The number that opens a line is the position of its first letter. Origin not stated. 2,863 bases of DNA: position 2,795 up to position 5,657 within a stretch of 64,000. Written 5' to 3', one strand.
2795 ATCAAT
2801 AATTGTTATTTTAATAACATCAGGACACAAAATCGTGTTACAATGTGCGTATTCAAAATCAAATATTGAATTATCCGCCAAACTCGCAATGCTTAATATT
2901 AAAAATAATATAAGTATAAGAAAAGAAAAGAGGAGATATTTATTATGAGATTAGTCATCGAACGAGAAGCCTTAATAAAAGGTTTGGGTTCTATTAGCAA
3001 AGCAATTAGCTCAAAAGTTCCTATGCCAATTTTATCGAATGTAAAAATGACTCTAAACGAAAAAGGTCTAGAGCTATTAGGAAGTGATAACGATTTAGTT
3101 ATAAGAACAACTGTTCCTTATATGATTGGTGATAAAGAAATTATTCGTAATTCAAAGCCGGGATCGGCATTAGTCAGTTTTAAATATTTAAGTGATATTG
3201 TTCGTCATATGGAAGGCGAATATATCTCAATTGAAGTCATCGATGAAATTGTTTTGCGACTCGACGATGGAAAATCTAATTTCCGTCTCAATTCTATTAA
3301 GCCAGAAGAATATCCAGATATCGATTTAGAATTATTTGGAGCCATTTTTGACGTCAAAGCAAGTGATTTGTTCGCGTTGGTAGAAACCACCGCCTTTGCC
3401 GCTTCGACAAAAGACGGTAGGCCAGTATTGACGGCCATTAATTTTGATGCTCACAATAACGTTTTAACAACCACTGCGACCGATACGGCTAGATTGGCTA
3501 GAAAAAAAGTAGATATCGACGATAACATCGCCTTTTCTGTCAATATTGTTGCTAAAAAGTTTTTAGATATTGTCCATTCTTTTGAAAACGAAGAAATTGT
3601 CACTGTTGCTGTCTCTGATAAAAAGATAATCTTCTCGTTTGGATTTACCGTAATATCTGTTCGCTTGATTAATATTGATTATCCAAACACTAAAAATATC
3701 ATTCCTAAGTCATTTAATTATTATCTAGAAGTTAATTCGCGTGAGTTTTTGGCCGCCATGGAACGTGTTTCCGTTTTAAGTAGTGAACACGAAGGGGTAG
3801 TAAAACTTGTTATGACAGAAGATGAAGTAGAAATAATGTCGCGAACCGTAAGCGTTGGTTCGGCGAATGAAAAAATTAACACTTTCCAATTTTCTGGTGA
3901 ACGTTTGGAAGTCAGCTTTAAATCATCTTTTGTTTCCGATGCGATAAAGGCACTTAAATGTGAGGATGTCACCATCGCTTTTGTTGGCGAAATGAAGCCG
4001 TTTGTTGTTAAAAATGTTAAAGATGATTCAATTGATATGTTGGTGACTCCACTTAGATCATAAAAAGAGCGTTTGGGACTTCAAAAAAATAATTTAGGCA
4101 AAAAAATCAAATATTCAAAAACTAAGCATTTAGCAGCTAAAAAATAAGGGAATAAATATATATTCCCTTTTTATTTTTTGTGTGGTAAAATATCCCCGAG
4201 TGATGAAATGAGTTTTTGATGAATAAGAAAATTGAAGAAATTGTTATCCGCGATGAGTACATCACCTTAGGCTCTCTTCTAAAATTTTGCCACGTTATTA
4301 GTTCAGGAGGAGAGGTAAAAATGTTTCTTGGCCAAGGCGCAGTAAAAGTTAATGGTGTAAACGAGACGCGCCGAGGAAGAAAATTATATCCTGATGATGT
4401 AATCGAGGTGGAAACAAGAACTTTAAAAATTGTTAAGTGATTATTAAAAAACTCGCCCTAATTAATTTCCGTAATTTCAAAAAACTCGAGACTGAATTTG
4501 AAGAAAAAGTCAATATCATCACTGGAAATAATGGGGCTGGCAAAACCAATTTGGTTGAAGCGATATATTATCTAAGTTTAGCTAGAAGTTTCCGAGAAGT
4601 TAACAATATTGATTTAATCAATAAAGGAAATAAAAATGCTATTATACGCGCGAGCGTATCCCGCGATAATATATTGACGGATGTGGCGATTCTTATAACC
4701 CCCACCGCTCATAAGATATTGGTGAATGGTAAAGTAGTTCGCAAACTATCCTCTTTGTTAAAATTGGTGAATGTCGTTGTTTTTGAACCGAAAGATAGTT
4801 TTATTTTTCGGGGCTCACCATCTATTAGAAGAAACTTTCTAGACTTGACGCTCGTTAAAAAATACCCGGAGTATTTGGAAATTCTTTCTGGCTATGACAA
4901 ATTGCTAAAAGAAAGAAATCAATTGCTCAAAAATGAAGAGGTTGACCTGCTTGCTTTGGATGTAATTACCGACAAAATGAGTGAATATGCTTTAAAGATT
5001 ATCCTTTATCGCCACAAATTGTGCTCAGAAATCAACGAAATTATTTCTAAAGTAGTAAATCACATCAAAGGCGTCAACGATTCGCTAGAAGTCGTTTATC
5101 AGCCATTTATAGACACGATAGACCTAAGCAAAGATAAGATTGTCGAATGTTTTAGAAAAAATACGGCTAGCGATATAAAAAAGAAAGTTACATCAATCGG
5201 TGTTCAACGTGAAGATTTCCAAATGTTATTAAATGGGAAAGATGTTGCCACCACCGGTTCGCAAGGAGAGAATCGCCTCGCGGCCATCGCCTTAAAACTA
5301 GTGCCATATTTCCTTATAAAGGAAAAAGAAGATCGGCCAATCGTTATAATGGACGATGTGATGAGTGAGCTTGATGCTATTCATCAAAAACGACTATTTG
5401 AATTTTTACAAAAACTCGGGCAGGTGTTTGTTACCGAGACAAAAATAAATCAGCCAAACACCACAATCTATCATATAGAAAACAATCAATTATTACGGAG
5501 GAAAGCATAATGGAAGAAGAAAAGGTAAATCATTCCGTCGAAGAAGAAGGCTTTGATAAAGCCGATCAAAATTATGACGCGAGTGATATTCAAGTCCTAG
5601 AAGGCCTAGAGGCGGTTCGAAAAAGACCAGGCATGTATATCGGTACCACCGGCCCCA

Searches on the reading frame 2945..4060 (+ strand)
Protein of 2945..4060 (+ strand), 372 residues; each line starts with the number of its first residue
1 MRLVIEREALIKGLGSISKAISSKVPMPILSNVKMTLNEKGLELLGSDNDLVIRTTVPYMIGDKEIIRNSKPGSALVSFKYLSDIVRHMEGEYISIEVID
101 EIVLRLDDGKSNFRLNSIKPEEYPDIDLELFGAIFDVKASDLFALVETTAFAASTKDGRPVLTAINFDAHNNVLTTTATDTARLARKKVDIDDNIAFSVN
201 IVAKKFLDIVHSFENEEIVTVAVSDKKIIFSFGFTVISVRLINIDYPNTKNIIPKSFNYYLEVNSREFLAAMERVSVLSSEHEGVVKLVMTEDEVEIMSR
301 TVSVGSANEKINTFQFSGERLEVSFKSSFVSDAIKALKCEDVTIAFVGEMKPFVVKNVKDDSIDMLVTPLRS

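Call 70: search_protein_families(library=pfam, proteins=[window:2945-4060:+], max_evalue=0.00001)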
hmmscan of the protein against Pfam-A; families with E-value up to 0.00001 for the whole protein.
window:2945-4060:+ (372 aa): 3 families
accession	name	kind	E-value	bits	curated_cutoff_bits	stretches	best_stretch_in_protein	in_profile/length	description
PF00712.24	DNA_pol3_beta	-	1.7e-33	115.7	24.4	2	1-126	1-119/120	DNA polymerase III beta subunit, N-terminal domain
PF02768.20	DNA_pol3_beta_3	-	2.3e-25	89.2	27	1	250-371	1-121/121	DNA polymerase III beta subunit, C-terminal domain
PF02767.21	DNA_pol3_beta_2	-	1.5e-18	67.6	27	1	138-248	3-116/116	DNA polymerase III beta subunit, central domain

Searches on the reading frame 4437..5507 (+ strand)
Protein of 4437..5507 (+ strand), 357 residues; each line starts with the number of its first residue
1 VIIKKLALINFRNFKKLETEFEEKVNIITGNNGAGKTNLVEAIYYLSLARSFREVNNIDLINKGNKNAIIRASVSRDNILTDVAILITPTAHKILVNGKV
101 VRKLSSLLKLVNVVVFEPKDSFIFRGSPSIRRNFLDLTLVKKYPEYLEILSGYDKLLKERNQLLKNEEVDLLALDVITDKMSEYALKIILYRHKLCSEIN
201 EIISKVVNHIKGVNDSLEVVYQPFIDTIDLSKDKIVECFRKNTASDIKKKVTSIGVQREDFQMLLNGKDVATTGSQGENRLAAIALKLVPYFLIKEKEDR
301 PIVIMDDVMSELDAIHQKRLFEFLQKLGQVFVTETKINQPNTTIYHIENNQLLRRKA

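Call 70: search_protein_families(library=pfam, proteins=[window:4437-5507:+], max_evalue=0.00001)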
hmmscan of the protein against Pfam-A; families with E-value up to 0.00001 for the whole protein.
window:4437-5507:+ (357 aa): 4 families
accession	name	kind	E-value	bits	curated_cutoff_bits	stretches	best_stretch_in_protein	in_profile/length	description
PF02463.25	SMC_N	-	2.2e-27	96.4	40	1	3-336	2-198/220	RecF/RecN/SMC N terminal domain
PF13476.12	AAA_23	-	2.8e-09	38.4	27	1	5-75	1-80/201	AAA domain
PF13175.12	AAA_15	-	5.1e-09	36.6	32.1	1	1-56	1-55/374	AAA ATPase domain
PF13555.12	AAA_29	-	4e-06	26.9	27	1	4-54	2-53/61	P-loop containing region of AAA domain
